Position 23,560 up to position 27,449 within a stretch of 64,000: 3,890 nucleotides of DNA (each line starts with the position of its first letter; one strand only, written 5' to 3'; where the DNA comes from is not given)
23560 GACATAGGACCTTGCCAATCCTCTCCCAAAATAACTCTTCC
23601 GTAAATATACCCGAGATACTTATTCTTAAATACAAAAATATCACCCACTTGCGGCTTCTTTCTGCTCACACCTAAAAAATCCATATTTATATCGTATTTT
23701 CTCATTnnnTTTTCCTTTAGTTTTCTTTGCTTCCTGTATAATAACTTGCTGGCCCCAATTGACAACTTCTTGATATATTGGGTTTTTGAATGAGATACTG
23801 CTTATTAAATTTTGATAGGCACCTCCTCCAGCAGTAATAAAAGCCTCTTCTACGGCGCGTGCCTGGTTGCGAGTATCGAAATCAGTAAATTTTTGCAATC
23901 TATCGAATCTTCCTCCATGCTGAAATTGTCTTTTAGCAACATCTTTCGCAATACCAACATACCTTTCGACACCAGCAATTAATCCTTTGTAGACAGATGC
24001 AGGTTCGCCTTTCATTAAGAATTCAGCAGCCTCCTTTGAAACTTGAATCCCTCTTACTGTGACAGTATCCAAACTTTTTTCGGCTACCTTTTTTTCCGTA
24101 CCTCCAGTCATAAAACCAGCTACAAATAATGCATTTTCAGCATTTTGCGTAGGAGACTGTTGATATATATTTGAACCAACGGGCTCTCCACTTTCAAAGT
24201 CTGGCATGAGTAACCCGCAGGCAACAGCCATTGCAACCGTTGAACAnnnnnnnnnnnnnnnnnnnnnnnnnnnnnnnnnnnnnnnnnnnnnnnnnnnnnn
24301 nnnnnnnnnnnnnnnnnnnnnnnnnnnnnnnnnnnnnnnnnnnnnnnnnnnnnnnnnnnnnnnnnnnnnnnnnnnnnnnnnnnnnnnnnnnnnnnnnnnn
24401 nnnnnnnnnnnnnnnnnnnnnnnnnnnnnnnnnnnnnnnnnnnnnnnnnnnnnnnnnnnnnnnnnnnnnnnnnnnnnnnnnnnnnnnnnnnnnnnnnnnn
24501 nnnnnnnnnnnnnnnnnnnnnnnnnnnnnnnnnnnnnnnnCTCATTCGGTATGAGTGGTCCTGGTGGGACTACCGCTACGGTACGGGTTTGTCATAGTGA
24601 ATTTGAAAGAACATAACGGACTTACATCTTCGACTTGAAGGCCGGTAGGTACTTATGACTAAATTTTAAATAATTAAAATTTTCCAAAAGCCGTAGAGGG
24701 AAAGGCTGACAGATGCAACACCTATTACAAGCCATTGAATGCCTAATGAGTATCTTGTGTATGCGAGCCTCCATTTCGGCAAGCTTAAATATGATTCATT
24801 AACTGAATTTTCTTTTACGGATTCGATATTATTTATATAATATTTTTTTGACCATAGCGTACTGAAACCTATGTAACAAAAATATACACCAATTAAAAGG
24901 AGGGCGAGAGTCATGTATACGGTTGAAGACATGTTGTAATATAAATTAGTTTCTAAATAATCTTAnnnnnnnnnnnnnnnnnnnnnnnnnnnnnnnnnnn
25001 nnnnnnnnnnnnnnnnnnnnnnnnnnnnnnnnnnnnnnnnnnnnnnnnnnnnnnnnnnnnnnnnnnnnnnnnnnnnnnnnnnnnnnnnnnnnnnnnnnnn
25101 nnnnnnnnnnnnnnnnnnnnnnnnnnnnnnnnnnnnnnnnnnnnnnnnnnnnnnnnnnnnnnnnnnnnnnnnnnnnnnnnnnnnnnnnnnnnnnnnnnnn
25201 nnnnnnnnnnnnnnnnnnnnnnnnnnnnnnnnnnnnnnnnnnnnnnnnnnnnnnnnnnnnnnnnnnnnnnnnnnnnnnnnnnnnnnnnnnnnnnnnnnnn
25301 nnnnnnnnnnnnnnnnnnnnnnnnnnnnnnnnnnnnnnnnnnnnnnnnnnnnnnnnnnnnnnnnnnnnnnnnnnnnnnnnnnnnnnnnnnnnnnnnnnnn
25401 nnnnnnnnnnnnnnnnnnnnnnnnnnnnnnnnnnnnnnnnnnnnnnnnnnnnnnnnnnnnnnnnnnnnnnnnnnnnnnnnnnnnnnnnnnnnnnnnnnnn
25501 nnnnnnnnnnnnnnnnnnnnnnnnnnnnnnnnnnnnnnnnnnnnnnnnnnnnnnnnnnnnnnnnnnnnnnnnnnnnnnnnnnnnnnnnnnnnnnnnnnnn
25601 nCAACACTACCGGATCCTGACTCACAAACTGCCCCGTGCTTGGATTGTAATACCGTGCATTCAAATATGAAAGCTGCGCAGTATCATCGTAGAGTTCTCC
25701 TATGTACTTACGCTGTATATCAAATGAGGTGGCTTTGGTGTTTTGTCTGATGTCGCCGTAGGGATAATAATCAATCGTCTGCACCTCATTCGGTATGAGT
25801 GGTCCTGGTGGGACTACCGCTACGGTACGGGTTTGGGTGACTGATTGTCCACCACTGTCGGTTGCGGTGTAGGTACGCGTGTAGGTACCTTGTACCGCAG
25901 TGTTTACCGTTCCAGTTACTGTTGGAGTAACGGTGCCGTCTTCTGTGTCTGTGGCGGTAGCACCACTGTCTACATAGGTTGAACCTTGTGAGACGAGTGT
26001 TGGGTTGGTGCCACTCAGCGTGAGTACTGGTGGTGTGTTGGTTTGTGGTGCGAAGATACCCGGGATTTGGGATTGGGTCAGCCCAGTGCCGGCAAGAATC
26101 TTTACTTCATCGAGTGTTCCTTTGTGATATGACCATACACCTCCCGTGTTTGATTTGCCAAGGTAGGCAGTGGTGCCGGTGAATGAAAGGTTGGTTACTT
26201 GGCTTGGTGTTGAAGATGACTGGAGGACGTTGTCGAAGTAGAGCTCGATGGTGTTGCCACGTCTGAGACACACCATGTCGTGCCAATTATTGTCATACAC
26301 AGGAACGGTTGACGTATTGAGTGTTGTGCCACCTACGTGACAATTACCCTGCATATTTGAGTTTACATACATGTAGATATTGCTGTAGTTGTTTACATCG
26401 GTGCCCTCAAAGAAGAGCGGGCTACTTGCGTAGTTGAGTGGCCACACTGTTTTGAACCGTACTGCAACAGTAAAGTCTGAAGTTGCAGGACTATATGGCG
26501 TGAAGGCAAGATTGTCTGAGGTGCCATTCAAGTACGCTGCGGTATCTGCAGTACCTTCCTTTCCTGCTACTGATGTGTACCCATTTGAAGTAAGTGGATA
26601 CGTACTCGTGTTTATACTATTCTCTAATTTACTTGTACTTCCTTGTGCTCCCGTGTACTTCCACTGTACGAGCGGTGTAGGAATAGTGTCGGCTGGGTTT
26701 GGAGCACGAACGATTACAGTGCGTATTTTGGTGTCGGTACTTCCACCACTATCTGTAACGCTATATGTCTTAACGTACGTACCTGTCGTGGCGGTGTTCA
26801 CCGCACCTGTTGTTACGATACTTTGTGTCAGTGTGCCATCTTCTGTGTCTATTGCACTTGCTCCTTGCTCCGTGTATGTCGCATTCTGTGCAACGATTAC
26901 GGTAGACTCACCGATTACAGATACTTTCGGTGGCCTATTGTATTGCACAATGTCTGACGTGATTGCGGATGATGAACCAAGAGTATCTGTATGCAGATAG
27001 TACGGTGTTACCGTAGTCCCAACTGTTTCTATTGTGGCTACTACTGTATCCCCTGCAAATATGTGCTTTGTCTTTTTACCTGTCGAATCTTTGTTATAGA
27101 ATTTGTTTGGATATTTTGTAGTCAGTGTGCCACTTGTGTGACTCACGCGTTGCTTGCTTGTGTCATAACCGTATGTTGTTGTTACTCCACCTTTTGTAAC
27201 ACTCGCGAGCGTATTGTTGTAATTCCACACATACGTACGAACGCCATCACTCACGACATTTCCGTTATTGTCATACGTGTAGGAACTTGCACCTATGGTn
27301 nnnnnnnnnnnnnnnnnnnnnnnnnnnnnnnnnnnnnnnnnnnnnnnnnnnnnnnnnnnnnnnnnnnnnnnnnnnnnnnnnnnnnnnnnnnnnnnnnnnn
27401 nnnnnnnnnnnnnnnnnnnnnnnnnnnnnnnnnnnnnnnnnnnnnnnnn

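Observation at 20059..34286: RHS polymorphic-toxin locus with an array of three silent orphan C-terminal toxin cassettes, each paired with an immunity gene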

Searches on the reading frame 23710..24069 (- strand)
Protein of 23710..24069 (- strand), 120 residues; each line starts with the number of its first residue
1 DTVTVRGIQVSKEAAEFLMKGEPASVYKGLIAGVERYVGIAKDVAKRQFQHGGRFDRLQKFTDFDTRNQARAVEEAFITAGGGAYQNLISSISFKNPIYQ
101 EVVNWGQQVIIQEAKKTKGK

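Call 67: search_solved_structures(query=A6, max_evalue=10, show_alignments=2)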
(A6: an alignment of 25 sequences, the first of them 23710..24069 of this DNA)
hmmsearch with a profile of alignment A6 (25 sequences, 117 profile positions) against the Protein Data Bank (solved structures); distinct sequences matched with E-value up to 10: 3.
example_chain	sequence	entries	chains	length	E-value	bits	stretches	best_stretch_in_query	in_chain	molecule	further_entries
8egr_G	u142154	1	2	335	0.042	16.8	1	28-59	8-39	Upper collar protein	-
6k5e_A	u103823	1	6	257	1.2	12.1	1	39-80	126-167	Pimeloyl-[acyl-carrier protein] methyl ester esterase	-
1ww8_A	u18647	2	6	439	1.9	11.5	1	66-104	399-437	malate oxidoreductase | 439aa long hypothetical malate oxidoreductase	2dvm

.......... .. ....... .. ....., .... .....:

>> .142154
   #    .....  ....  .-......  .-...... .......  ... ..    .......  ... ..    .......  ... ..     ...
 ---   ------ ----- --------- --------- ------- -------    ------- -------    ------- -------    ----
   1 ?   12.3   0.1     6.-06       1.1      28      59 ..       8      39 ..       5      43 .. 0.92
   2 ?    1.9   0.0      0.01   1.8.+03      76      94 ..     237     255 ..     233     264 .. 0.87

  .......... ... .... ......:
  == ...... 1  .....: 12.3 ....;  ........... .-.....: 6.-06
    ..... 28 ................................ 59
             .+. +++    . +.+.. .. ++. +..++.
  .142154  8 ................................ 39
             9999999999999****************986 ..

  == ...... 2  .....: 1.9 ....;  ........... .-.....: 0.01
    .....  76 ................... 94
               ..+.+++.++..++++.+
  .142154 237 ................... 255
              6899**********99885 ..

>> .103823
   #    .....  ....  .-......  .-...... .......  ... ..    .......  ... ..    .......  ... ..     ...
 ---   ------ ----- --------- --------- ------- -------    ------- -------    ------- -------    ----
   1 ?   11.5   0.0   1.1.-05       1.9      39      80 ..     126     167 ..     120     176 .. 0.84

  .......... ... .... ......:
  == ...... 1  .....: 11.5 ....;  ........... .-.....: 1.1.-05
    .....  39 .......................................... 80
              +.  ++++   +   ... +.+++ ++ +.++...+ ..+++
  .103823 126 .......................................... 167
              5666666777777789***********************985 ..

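Call 68: search_protein_families(library=pfam, alignment_id=A6, max_evalue=1)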
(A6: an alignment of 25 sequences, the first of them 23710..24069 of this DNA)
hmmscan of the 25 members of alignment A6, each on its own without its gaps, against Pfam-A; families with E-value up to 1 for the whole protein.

A. member 1, window:23710-24069:- (120 aa): 0 families

B. families by the number of members that match (of 25 scanned): 18 families
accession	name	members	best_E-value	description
PF01541.30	GIY-YIG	20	0.00015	GIY-YIG catalytic domain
PF13455.12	MUG113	3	0.045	Meiotically up-regulated gene 113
PF10544.15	T5orf172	2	0.0047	T5orf172 domain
PF19819.4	DUF6302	2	0.02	Family of unknown function (DUF6302)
PF14730.11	DUF4468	1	0.019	Domain of unknown function (DUF4468) with TBP-like fold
PF21086.3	ACT_PSP_2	1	0.02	ACT domain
PF17726.7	DpnI_C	1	0.048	Dam-replacing HTH domain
PF16525.10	MHB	1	0.05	Haemophore, haem-binding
PF14013.11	MT0933_antitox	1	0.061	MT0933-like antitoxin protein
PF13529.12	Peptidase_C39_2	1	0.063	Peptidase_C39 like family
PF17290.8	Arena_ncap_C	1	0.064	Arenavirus nucleocapsid C-terminal domain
PF24154.1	Tis1_ImmP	1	0.07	Tis1 immunity protein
PF08897.16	DUF1841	1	0.08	Domain of unknown function (DUF1841)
PF03464.20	eRF1_2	1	0.17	eRF1 domain 2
PF07328.17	VirD1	1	0.17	T-DNA border endonuclease VirD1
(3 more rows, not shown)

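Call 77: predict_structure(alignment_id=A6)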
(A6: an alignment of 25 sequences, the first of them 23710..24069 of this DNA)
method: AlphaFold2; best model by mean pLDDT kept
length: 120 residues; sequences in the alignment: 25
mean_pLDDT: 94.8   pTM: 0.88
mean pLDDT of the five models: 94.8, 94.8, 93.3, 92.9, 92.6
residues with pLDDT >= 90: 105; 70-90: 14; 50-70: 1; < 50: 0
segments of 3 or more residues with pLDDT < 50: none
pLDDT, mean of each block of 10 residues (from residue 1): 95 98 97 96 96 94 98 96 86 95 98 88
secondary structure, 60 per line:
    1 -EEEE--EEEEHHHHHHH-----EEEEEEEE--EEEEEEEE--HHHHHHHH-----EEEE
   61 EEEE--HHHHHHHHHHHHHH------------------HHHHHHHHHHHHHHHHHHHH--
elements in order: E2-5 E8-11 H12-18 E24-31 E34-41 H44-51 E57-64 H67-80 H99-118

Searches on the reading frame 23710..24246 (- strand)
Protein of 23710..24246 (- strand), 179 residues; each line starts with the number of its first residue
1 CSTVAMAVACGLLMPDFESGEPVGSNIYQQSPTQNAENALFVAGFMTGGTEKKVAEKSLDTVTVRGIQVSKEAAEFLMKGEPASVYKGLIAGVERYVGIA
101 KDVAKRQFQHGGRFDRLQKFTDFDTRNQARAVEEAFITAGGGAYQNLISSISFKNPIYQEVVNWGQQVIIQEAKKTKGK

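Call 53: search_protein_families(library=pfam, max_evalue=10, proteins=[window:23710-24246:-])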
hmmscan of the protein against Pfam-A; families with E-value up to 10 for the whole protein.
seq(179 aa): 0 families

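Call 61: search_protein_representatives(protein=window:23710-24246:-)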
Query: 179 residues. Proteins with E-value up to 0.001 (for the whole library): 349; up to 1e-10: 50; up to 1e-30: 1. The best 150 are listed.
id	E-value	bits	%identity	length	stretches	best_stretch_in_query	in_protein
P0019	8.4e-112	386.5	100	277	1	1-179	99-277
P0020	8.3e-23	97.0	48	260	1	69-174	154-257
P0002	3.8e-21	91.6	71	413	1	1-65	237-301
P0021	3.1e-17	78.9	42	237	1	60-166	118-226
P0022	4.6e-17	78.3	45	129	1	72-169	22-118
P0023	4.9e-17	78.3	42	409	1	43-167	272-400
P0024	1.8e-16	76.4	39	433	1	36-169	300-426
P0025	4.3e-16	75.2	44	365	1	62-167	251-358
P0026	2.7e-15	72.6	49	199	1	72-166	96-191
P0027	3.2e-15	72.4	46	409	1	54-167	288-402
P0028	4.5e-15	71.9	44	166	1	60-168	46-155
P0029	7.2e-15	71.2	40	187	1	22-169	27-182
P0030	2.9e-14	69.2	49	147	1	75-167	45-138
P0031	6.8e-14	68.0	44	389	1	52-166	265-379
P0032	7.5e-14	67.9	44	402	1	64-167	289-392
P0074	2.5e-10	56.4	43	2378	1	81-167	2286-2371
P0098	3.2e-09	52.8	45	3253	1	78-167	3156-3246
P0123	2.5e-08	49.9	42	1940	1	83-167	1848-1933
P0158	1.8e-07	47.1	40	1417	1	54-166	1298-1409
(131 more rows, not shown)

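Call 64: search_protein_families(library=pfam, proteins=[P0098, P0074, P0123, P0158, P0020, P0024, P0021], max_evalue=0.001)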
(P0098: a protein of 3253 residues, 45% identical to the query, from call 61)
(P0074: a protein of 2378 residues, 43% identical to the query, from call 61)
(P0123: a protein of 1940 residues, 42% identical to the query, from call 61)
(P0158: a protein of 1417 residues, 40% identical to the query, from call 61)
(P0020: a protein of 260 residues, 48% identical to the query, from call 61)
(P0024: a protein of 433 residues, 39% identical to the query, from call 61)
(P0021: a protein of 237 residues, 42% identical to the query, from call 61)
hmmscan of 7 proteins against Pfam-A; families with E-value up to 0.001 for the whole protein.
P0098 (3253 aa): 5 families
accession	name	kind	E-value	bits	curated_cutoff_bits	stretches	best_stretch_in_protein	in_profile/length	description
PF13385.13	Laminin_G_3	-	3.3e-64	216.1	27.6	3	1924-2067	2-150/151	Concanavalin A-like lectin/glucanases superfamily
PF05593.20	RHS_repeat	-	5.1e-42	141.9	22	5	2199-2234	1-36/38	RHS Repeat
PF02210.31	Laminin_G_2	-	2e-13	51.4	22.9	1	1406-1504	20-120/126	Laminin G domain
PF00054.30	Laminin_G_1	-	3.9e-09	37.2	24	0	1406-1488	21-99/131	Laminin G domain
PF06439.18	3keto-disac_hyd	-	5.4e-05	23.8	26.8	0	2647-2809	4-186/187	3-keto-disaccharide hydrolase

P0074 (2378 aa): 2 families
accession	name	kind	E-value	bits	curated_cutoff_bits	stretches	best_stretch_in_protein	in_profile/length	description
PF05593.20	RHS_repeat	-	1.5e-09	38.4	22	2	1155-1186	4-35/38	RHS Repeat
PF20041.5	DUF6443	-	0.00054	20.6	27.8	1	1215-1274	14-72/137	Domain of unknown function (DUF6443)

P0123 (1940 aa): 4 families
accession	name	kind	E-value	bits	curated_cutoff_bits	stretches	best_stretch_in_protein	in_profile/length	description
PF05593.20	RHS_repeat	-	2.3e-54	181.3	22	7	1188-1223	1-36/38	RHS Repeat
PF20148.4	DUF6531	-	6e-10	39.8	24.1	1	816-888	1-72/74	Domain of unknown function (DUF6531)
PF15283.12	DUF4595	-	0.00024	21.6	34.2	0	1290-1424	1-137/202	Domain of unknown function (DUF4595) with porin-like fold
PF21158.3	flgK_1st_1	-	0.00028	21.3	24.2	0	9-27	53-71/81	Flagellar hook-associated protein 1, D2-like domain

P0158 (1417 aa): 3 families
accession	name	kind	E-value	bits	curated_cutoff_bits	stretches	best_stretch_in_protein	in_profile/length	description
PF05593.20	RHS_repeat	-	5.3e-70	231.1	22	6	380-409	4-33/38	RHS Repeat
PF20148.4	DUF6531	-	6.4e-16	58.9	24.1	1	185-243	1-59/74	Domain of unknown function (DUF6531)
PF25023.1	TEN_YD-shell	-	1.9e-11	43.3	50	1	916-1207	575-866/909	Teneurin YD-shell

P0020 (260 aa): 0 families

P0024 (433 aa): 0 families

P0021 (237 aa): 0 families

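Call 99: search_protein_families(library=pfam, proteins=[P0025], max_evalue=0.01)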
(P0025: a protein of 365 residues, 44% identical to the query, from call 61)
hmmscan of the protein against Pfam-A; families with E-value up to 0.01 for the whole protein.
P0025 (365 aa): 0 families

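Call 100: find_encoding_contigs(protein=P0025, flank=10000, max_places=4)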
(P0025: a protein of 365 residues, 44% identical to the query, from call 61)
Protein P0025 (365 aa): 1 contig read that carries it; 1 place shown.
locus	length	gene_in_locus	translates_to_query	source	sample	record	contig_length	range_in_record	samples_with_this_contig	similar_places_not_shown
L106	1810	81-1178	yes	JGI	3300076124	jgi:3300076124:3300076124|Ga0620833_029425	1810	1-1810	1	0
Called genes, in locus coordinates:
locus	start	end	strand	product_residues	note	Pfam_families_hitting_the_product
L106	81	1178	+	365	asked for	-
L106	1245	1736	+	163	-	PF15428:Imm26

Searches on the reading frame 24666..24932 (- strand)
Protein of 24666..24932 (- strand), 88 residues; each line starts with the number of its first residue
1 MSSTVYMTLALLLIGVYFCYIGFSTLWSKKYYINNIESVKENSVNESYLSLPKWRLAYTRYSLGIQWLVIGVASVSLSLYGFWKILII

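Call 6: search_protein_families(library=pfam, proteins=[window:24666-24932:-], max_evalue=0.1)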
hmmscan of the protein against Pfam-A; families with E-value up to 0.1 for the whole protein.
window:24666-24932:- (88 aa): 0 families

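Call 7: search_protein_families(library=ncbifam, proteins=[window:24666-24932:-], max_evalue=0.1)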
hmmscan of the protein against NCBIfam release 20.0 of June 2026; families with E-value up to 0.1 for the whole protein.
window:24666-24932:- (88 aa): 0 families

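Call 53: search_protein_families(library=pfam, max_evalue=10, proteins=[window:24669-24932:-])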
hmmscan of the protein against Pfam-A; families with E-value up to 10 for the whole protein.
seq(88 aa): 0 families

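Call 93: find_encoding_contigs(protein=window:24666-24932:-, flank=10000, max_places=6)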
Protein window:24666-24932:- (88 aa): 2 contigs read that carry it; 2 places shown.
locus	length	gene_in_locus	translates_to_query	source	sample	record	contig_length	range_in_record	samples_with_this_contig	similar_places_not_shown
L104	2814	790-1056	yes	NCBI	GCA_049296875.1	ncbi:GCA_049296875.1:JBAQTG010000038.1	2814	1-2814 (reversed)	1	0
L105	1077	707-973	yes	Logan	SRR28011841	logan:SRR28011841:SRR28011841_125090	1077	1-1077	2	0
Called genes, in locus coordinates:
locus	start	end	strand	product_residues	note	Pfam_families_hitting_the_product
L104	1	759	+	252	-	?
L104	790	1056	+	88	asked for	-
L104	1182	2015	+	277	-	PF25023:TEN_YD-shell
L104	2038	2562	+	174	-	PF15428:Imm26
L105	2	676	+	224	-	?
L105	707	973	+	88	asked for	-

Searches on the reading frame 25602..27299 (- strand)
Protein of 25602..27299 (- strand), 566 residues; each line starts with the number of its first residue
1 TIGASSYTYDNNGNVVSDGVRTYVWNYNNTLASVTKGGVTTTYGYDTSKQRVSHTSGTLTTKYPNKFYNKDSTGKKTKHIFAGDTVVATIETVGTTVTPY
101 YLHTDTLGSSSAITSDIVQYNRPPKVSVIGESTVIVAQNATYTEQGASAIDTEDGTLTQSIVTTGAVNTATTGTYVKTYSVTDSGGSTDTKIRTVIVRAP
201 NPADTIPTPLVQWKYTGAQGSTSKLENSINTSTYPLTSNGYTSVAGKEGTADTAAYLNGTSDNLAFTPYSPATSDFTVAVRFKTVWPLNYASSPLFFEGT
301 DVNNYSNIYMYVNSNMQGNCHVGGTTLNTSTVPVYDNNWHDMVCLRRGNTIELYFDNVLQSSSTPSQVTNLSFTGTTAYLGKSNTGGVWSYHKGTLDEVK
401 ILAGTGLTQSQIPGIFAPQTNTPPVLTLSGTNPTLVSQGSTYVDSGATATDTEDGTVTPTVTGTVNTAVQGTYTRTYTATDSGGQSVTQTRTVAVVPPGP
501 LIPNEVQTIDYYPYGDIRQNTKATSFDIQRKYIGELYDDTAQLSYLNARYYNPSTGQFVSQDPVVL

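Call 22: find_related_loci(query=window:25602-27299:-, collection=genome_contigs, flank=10000)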
Query window:25602-27299:- (566 aa) in genome_contigs; peptide patterns used: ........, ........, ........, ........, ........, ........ (x = any residue, [..] = any of these).
11 stretches matched a pattern, but none encodes a relative of the query by tblastn (E <= 1e-3).
